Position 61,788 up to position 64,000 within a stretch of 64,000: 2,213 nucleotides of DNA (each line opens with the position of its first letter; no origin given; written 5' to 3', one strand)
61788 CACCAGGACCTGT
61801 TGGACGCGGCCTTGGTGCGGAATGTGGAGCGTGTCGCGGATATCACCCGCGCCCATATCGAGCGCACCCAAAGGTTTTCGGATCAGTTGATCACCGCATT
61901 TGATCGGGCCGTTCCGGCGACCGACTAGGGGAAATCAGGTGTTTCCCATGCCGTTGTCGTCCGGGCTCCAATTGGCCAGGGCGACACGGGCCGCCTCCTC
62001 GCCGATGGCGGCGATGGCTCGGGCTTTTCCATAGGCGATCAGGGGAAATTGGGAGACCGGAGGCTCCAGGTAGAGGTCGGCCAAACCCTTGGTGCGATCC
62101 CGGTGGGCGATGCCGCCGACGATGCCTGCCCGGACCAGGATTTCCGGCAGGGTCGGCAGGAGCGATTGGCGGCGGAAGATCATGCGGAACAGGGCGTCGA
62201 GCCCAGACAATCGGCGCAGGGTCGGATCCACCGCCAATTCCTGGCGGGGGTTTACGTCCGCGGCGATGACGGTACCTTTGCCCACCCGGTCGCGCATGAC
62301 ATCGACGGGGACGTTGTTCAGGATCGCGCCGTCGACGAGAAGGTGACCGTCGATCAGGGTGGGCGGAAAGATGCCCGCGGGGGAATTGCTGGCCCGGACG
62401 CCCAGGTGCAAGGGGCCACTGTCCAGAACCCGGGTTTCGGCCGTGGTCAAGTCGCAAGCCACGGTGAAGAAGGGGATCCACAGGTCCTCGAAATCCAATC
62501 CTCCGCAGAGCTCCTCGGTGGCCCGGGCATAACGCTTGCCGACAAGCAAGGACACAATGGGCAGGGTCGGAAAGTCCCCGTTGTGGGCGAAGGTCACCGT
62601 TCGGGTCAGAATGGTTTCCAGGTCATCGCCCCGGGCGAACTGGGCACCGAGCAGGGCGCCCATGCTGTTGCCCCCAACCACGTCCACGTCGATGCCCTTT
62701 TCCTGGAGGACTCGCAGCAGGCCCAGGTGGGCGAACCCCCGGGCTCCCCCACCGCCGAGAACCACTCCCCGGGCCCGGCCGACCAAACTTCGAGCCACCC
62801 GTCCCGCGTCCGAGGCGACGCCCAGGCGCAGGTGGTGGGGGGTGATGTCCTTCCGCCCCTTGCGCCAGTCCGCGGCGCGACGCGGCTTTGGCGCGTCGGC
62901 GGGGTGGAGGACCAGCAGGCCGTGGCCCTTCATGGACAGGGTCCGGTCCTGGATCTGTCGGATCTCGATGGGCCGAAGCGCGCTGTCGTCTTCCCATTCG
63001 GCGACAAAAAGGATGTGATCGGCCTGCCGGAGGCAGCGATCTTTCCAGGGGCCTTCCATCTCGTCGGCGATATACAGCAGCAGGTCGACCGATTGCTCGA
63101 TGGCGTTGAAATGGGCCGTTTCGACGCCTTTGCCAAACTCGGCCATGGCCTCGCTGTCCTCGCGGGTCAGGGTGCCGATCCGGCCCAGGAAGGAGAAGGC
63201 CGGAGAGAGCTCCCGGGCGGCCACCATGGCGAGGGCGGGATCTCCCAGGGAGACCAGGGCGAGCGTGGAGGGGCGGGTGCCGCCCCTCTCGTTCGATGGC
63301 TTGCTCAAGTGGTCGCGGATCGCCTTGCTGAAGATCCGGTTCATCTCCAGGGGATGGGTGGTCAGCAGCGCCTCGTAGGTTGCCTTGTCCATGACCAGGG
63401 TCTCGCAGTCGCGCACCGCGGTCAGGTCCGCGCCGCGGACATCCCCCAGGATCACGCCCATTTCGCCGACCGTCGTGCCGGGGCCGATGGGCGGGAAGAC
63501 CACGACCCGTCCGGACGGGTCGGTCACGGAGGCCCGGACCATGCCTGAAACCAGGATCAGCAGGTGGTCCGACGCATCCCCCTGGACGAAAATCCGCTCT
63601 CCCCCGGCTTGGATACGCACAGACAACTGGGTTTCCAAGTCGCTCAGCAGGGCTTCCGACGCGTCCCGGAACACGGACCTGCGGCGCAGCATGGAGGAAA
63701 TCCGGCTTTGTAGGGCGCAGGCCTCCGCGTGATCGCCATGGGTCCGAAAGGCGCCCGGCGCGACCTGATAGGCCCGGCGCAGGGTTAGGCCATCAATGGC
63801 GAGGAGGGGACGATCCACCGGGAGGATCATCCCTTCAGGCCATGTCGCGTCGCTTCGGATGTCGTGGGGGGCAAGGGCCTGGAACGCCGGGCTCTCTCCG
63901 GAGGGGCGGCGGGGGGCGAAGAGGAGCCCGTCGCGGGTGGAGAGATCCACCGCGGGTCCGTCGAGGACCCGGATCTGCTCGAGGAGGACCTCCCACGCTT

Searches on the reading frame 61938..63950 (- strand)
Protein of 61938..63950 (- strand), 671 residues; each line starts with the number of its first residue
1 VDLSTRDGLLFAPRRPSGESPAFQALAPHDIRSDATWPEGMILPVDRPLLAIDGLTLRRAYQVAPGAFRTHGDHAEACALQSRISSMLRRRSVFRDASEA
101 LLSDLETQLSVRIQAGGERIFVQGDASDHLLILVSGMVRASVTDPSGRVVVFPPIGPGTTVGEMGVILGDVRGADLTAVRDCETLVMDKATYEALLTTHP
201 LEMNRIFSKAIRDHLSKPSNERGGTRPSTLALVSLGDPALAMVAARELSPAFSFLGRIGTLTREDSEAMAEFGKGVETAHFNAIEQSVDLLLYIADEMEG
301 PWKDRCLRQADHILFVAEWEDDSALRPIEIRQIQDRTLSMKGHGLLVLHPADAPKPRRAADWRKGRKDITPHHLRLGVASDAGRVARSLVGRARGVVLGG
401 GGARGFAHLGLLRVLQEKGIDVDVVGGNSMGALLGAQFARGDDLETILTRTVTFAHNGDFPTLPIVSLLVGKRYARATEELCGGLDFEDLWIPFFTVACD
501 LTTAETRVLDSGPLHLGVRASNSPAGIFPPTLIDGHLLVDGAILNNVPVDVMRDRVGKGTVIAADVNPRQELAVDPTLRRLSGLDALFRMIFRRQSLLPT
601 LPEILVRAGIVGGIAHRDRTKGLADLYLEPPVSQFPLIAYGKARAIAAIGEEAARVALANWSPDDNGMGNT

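Call 16: search_protein_families(library=pfam, proteins=[window:61938-63950:-], max_evalue=0.001)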
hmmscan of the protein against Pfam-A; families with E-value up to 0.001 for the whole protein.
window:61938-63950:- (671 aa): 3 families
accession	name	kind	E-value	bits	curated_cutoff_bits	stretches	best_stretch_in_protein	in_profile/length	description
PF01734.28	Patatin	-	3.3e-22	80.1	27.7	1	396-551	1-189/191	Patatin-like phospholipase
PF00027.35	cNMP_binding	-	1.3e-16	60.7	27.5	1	117-199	7-89/89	Cyclic nucleotide-binding domain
PF24179.1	NTE_Ploop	-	7.6e-13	49.2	27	1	260-377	42-159/223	Neuropathy Target Esterase family P-loop like domain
